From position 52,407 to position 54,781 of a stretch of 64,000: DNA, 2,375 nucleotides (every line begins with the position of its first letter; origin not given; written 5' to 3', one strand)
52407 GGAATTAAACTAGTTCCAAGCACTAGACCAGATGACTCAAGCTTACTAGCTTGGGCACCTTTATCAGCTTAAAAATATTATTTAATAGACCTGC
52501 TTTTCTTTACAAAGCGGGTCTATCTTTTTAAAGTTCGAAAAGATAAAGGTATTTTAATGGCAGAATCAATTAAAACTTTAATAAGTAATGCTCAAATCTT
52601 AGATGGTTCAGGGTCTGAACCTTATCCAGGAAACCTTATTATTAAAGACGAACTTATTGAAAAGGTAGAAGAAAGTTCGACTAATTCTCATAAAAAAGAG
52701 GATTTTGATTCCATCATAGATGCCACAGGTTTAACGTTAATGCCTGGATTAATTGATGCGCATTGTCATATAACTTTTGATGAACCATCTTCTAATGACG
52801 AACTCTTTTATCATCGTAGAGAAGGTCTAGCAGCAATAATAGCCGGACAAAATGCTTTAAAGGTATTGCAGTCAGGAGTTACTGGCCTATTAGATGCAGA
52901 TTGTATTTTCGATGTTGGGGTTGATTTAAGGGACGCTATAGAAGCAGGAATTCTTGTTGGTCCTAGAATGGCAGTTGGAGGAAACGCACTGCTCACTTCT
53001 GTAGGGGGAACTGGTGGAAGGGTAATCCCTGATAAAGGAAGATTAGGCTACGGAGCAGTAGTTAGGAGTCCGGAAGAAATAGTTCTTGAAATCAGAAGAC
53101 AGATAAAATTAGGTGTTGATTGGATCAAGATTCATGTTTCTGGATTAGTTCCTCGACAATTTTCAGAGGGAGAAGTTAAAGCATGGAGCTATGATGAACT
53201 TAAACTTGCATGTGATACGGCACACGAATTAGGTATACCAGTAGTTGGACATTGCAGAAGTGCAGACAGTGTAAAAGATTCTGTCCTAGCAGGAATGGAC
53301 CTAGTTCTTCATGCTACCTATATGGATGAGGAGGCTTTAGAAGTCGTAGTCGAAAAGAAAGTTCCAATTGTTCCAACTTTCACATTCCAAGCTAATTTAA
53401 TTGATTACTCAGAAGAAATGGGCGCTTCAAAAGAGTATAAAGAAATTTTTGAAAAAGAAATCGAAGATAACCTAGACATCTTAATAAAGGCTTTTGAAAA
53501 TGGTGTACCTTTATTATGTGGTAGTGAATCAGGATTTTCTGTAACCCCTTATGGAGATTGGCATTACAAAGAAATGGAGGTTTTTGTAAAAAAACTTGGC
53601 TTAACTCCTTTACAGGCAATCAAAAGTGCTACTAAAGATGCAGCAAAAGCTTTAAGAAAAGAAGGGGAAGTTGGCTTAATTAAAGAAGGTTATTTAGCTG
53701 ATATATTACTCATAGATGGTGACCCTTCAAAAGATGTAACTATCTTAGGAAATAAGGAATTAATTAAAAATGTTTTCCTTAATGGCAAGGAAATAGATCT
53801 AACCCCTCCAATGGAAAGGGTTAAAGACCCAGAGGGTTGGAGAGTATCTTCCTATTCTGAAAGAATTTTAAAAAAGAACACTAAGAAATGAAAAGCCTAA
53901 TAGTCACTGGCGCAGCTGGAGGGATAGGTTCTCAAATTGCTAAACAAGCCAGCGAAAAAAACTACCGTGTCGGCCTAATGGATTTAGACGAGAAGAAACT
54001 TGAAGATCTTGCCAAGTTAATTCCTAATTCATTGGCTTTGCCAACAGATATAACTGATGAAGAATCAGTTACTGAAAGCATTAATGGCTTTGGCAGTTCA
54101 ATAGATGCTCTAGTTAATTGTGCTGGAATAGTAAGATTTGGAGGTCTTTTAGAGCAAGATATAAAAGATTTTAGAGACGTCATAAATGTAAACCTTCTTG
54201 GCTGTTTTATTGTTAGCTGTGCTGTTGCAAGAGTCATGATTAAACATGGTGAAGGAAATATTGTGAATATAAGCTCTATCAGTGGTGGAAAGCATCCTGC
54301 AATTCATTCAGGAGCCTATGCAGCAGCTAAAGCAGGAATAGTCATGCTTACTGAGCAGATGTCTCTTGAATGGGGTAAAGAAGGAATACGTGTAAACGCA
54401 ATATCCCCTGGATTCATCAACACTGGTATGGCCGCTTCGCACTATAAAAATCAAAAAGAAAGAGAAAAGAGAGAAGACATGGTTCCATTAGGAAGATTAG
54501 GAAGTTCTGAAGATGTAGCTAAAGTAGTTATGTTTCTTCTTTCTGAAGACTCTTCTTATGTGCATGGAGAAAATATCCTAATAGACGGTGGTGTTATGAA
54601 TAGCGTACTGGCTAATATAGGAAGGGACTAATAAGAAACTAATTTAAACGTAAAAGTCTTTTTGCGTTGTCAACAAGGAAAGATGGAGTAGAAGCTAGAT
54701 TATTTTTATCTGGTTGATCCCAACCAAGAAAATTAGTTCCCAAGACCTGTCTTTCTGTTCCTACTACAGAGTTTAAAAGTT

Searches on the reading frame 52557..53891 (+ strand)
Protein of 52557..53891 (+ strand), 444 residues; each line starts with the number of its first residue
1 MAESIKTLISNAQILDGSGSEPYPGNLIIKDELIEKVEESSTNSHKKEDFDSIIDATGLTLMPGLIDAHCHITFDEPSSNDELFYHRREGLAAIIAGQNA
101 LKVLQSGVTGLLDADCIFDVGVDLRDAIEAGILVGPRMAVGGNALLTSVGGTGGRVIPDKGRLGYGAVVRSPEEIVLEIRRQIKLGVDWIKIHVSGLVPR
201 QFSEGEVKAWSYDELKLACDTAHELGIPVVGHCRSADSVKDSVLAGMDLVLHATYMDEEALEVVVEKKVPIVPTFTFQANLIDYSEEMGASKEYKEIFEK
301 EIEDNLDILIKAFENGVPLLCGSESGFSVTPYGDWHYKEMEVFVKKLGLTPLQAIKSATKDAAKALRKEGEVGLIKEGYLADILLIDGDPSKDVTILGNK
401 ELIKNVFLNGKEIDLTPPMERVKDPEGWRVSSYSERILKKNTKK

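Call 105: search_protein_families(library=pfam, proteins=[window:52557-53891:+], max_evalue=0.001)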
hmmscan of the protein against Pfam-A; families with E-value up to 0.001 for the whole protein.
window:52557-53891:+ (444 aa): 2 families
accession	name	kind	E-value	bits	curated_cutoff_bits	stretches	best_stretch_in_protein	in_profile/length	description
PF01979.26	Amidohydro_1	-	1.8e-31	110.1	25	1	60-412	1-344/345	Amidohydrolase family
PF07969.17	Amidohydro_3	-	3.3e-14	53.7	29.7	2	339-391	397-449/472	Amidohydrolase family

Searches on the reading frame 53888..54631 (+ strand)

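Call 105: search_protein_families(library=pfam, proteins=[window:53888-54631:+], max_evalue=0.001)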
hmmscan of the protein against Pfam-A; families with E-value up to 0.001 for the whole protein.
window:53888-54631:+ (247 aa): 7 families
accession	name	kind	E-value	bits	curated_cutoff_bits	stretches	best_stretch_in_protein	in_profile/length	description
PF13561.12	adh_short_C2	-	4.5e-59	200.3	27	1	8-236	1-235/236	Enoyl-(Acyl carrier protein) reductase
PF00106.31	adh_short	-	4.8e-48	163.7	26.6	1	4-188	3-193/195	short chain dehydrogenase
PF01370.27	Epimerase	-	3.4e-08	33.6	20.9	1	5-231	2-238/240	NAD dependent epimerase/dehydratase family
PF13460.12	NAD_binding_10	-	4e-07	30.5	27.2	1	8-220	1-183/184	NAD(P)H-binding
PF23441.1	SDR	-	1.9e-06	27.9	27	1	56-237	75-256/258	SDR-like rossmann domain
PF08659.16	KR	-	7.4e-06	26.4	22.6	1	4-149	3-154/180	KR domain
PF16363.11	GDP_Man_Dehyd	-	0.00068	19.6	27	0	5-82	1-86/332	GDP-mannose 4,6 dehydratase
